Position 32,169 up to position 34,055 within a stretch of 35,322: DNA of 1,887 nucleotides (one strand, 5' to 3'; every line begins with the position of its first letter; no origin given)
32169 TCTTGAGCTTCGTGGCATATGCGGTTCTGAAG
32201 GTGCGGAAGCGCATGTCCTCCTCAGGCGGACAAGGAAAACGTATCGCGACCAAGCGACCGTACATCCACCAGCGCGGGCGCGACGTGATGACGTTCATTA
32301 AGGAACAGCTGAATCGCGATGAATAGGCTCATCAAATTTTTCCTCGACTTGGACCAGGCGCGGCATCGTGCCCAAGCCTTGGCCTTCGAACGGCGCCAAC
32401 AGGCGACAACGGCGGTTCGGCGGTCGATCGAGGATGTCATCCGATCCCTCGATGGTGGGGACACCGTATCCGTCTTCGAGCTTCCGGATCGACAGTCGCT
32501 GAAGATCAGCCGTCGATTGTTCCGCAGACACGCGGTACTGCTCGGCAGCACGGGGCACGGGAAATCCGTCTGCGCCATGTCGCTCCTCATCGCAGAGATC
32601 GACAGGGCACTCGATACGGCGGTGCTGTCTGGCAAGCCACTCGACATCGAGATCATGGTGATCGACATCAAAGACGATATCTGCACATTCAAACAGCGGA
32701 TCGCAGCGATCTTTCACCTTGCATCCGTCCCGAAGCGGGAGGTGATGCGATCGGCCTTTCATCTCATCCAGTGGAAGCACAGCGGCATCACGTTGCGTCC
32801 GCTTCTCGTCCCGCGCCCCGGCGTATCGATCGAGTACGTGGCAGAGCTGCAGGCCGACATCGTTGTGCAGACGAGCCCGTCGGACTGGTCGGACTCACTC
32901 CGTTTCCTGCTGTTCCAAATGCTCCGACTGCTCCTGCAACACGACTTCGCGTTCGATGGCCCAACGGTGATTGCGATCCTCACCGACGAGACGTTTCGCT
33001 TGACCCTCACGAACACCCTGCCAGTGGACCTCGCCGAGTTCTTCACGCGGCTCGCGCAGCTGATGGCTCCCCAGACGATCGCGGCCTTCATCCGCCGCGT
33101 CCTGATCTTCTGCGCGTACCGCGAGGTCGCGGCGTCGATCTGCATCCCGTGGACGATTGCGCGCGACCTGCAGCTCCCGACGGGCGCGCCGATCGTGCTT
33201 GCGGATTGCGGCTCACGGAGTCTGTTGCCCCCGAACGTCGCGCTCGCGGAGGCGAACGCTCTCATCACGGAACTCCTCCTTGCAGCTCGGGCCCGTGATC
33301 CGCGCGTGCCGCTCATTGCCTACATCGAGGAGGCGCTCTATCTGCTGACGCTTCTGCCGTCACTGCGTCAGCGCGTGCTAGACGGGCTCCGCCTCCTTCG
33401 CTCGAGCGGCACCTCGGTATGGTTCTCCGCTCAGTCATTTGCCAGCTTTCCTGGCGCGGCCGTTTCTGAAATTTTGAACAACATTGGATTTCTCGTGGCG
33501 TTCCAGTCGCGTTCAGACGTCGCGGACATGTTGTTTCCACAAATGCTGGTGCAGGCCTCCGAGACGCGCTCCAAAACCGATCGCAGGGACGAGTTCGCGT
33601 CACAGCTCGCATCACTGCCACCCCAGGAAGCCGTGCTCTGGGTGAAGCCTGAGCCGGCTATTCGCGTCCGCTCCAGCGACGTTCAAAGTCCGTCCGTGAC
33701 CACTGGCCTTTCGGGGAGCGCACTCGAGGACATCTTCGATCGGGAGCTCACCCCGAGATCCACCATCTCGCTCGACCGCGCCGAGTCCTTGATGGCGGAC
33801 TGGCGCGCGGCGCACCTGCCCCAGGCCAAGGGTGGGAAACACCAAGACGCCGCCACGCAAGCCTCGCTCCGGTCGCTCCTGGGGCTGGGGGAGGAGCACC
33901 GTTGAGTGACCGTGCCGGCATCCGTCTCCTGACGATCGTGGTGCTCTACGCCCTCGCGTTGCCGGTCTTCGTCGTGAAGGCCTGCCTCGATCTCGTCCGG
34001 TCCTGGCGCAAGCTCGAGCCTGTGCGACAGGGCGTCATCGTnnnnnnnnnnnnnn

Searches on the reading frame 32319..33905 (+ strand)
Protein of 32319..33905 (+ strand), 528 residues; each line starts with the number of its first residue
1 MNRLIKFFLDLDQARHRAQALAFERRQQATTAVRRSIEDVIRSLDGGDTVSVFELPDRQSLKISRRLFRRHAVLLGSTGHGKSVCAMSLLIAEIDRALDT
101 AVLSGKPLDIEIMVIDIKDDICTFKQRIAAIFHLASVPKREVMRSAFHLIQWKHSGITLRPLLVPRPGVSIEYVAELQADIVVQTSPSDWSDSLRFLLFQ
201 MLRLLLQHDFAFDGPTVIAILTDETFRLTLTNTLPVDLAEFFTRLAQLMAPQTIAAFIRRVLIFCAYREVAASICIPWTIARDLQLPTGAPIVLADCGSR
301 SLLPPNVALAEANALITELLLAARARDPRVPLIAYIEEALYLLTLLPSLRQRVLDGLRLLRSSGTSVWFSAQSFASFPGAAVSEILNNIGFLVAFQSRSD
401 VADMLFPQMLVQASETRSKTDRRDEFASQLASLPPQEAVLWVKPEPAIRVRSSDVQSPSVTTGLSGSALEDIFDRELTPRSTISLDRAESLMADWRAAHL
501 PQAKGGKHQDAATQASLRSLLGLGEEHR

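Call 64: search_protein_families(library=pfam, proteins=[window:32319-33905:+], max_evalue=0.001)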
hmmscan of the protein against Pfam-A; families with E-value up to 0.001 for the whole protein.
window:32319-33905:+ (528 aa): 1 family
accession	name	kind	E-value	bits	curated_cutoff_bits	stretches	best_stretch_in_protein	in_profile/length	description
PF05872.18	HerA_C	-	0.00052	19.2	22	0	332-390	259-318/502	Helicase HerA-like C-terminal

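Call 94: search_protein_families(library=padloc, proteins=[window:32319-33905:+], max_evalue=0.001)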
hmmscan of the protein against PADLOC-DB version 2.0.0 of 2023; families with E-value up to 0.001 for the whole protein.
window:32319-33905:+ (528 aa): 6 families
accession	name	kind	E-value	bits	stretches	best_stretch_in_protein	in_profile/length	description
PDLC04140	mad8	-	5.1e-08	30.8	1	69-450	27-297/314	mads_8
PDLC04101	HerA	-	3.1e-06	24.2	1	65-90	164-189/400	-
PDLC04105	HerA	-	8.2e-06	22.7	1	65-91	162-188/576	-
PDLC04099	HerA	-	2.6e-05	21.6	1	66-90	166-190/214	-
PDLC04103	HerA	-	8.8e-05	19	1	46-103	146-205/579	-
PDLC04107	HerA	-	0.00023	18.3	1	65-90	165-190/306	-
